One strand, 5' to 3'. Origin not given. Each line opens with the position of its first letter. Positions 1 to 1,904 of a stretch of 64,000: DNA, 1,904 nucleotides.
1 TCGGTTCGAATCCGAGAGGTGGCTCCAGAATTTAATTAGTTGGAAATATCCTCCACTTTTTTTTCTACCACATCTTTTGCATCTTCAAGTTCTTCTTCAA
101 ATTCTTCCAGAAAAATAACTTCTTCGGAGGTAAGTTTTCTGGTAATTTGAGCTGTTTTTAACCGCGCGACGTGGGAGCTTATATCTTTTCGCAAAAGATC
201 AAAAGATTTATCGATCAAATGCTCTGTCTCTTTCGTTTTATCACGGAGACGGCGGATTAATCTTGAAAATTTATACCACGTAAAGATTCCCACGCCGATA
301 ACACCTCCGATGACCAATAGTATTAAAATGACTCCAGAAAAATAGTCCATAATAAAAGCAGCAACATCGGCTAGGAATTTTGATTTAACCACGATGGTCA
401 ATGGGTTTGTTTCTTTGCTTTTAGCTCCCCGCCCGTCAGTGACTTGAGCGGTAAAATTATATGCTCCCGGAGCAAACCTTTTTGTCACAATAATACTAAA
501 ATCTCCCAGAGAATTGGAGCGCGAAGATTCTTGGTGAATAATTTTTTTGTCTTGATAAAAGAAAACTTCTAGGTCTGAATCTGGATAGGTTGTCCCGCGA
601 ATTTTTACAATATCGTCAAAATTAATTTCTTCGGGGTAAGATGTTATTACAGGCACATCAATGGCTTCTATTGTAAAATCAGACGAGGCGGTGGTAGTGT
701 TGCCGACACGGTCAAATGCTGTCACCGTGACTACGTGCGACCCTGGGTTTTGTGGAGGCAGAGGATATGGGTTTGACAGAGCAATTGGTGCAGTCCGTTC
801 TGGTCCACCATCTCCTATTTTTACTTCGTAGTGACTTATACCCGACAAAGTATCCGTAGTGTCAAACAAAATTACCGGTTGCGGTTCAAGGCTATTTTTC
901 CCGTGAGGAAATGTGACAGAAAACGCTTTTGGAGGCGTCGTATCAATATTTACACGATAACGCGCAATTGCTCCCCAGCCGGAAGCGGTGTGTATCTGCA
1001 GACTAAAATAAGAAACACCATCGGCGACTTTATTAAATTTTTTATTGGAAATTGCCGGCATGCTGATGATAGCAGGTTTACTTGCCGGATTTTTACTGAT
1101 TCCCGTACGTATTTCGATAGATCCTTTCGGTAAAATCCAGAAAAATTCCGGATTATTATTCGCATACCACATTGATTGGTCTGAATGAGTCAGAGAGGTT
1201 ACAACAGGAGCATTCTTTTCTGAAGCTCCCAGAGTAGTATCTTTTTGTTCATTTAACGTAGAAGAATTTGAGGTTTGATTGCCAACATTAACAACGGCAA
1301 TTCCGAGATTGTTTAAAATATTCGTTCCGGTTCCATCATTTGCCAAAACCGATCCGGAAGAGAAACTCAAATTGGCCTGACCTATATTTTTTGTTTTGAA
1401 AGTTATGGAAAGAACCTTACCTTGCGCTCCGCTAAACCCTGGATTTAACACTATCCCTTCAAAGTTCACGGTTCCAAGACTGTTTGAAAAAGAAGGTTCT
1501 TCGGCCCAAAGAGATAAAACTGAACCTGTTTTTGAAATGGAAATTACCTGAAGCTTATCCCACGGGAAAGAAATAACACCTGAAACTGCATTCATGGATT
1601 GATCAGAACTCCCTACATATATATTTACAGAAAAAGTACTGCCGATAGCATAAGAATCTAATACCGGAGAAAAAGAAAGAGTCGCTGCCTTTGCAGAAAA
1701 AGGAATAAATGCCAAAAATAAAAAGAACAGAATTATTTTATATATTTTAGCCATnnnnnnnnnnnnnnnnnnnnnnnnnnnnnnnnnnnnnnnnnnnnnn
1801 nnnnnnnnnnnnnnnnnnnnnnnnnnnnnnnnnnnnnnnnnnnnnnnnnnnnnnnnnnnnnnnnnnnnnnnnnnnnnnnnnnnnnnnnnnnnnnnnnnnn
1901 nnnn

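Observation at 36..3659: Cohesin-dockerin surface module: two cohesin-like anchored proteins followed by a dockerin protein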

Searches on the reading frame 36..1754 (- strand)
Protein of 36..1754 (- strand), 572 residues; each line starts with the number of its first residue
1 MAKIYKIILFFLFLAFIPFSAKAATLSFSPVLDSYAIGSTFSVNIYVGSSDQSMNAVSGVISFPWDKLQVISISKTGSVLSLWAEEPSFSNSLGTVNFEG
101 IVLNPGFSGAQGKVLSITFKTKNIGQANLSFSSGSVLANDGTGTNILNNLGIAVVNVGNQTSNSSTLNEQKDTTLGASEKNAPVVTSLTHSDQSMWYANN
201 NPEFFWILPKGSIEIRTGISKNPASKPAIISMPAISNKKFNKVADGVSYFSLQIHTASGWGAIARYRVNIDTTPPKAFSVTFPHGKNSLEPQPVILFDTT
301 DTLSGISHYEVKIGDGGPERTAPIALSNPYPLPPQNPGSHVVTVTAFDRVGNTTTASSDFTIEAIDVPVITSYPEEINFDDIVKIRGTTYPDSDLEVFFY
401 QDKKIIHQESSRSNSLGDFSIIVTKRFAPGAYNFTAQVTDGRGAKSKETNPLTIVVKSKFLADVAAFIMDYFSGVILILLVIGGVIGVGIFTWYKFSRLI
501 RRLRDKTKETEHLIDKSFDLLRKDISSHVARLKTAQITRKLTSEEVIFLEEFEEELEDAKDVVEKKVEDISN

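Call 3: search_protein_families(library=pfam, proteins=[window:36-1754:-], max_evalue=0.1)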
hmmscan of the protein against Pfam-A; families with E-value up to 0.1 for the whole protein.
window:36-1754:- (572 aa): 7 families
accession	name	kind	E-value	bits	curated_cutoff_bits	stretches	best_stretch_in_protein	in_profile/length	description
PF19077.6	Big_13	-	1.6e-06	29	27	1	410-455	55-99/102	Bacterial Ig-like domain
PF00801.26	PKD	-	0.0013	19.1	23.5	1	332-356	51-75/80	PKD domain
PF18911.6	PKD_4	-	0.013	15.9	27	0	428-454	58-83/85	PKD domain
PF15418.12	DUF4625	-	0.016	15.9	27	1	359-454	38-130/131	Domain of unknown function (DUF4625)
PF06305.16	LapA_dom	-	0.02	15.2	28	1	475-511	22-60/64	Lipopolysaccharide assembly protein A domain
PF16967.11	TcfC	-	0.048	13.7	29.4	0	400-451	18-65/68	E-set like domain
PF05345.18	He_PIG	-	0.056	14.3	24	0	428-454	69-93/96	Putative Ig domain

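Call 4: search_protein_families(library=ncbifam, proteins=[window:36-1754:-], max_evalue=0.1)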
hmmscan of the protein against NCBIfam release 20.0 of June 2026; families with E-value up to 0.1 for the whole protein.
window:36-1754:- (572 aa): 1 family
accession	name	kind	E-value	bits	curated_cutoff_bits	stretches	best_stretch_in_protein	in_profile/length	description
NF047446.1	barrel_OmpL47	domain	9.7e-07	29.2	40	1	297-358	9-64/68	OmpL47-type beta-barrel domain-containing protein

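Call 15: search_solved_structures(query=window:36-1754:-, max_evalue=10, show_alignments=2)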
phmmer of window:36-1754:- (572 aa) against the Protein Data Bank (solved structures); distinct sequences matched with E-value up to 10: 0.

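Call 62: search_protein_families(library=pfam, alignment_id=A5, max_evalue=0.001)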
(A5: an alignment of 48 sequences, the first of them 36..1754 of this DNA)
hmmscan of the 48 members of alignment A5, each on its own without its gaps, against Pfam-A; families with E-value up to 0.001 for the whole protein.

A. member 1, window:36-1754:- (572 aa): 1 family
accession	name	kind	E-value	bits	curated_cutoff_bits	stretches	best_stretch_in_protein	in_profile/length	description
PF19077.6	Big_13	-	1.6e-06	29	27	0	410-455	55-99/102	Bacterial Ig-like domain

B. families by the number of members that match (of 48 scanned): 21 families
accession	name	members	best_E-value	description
PF19077.6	Big_13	48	1.4e-15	Bacterial Ig-like domain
PF00963.24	Cohesin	24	4.1e-08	Cohesin domain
PF07495.19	Y_Y_Y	9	1.1e-06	Y_Y_Y domain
PF00801.26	PKD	3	1.1e-05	PKD domain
PF00028.23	Cadherin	3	8.7e-05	Cadherin domain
PF15418.12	DUF4625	2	7.3e-06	Domain of unknown function (DUF4625)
PF20315.3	DUF6611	2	6.6e-05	Family of unknown function (DUF6611)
PF05635.17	23S_rRNA_IVP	1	1.9e-37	23S rRNA-intervening sequence protein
PF12961.13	DUF3850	1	2.3e-15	Domain of unknown function (DUF3850)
PF22296.2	bAvd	1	1.2e-09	bAvd-like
PF18911.6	PKD_4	1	4e-05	PKD domain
PF17936.7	Big_6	1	4.1e-05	Bacterial Ig domain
PF13585.12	CHU_C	1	4.5e-05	CHU_C Type IX secretion signal domain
PF18981.6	InlK_D3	1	7.1e-05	Internalin K domain (D3/D4)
PF24421.1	Ig_J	1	0.0002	Tip attachment protein J, Ig-like domain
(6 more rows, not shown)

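Call 63: search_solved_structures(query=A5, max_evalue=1, show_alignments=2)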
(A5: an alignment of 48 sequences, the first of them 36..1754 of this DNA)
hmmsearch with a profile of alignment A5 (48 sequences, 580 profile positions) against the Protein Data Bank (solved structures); distinct sequences matched with E-value up to 1: 15.
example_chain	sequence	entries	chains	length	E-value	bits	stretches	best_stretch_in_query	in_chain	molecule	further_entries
7dm0_A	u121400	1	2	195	1.5e-06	30.1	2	342-458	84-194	Biofilm-associated surface protein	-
2yn3_A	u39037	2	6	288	8.1e-05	24.4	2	402-465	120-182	PUTATIVE INNER MEMBRANE PROTEIN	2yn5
2ds4_A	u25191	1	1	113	0.0097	17.6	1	389-450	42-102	Tripartite motif protein 45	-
6m3a_A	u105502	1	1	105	0.017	16.8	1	384-458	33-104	Biofilm-associated surface protein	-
6nz0_Z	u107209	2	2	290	0.25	12.9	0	425-459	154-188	Dyslexia-associated protein KIAA0319-like protein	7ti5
9jc1_A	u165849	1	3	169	0.32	12.5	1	474-577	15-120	ATP synthase subunit b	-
6n2y_b2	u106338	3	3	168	0.34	12.5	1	474-577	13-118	ATP synthase subunit b | Bacillus PS3 ATP synthase subunit b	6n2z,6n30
8hdu_A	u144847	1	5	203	0.48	12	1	392-548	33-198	De novo design cavitated protein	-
9c7v_B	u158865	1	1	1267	0.63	11.6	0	398-468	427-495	BOS complex subunit NOMO2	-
8za9_C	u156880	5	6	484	0.63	11.6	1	458-541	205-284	Butyrophilin subfamily 3 member A1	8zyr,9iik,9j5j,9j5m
8zjy_F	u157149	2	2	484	0.64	11.6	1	458-541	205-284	Butyrophilin subfamily 3 member A1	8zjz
8zhr_F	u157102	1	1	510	0.7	11.4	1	458-541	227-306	Butyrophilin subfamily 3 member A1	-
9jqp_A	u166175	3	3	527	0.74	11.3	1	458-541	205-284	Butyrophilin subfamily 3 member A1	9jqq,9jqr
8zk1_F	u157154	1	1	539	0.77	11.3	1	458-541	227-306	Butyrophilin subfamily 3 member A1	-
8zjx_F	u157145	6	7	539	0.77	11.3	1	458-541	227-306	Butyrophilin subfamily 3 member A1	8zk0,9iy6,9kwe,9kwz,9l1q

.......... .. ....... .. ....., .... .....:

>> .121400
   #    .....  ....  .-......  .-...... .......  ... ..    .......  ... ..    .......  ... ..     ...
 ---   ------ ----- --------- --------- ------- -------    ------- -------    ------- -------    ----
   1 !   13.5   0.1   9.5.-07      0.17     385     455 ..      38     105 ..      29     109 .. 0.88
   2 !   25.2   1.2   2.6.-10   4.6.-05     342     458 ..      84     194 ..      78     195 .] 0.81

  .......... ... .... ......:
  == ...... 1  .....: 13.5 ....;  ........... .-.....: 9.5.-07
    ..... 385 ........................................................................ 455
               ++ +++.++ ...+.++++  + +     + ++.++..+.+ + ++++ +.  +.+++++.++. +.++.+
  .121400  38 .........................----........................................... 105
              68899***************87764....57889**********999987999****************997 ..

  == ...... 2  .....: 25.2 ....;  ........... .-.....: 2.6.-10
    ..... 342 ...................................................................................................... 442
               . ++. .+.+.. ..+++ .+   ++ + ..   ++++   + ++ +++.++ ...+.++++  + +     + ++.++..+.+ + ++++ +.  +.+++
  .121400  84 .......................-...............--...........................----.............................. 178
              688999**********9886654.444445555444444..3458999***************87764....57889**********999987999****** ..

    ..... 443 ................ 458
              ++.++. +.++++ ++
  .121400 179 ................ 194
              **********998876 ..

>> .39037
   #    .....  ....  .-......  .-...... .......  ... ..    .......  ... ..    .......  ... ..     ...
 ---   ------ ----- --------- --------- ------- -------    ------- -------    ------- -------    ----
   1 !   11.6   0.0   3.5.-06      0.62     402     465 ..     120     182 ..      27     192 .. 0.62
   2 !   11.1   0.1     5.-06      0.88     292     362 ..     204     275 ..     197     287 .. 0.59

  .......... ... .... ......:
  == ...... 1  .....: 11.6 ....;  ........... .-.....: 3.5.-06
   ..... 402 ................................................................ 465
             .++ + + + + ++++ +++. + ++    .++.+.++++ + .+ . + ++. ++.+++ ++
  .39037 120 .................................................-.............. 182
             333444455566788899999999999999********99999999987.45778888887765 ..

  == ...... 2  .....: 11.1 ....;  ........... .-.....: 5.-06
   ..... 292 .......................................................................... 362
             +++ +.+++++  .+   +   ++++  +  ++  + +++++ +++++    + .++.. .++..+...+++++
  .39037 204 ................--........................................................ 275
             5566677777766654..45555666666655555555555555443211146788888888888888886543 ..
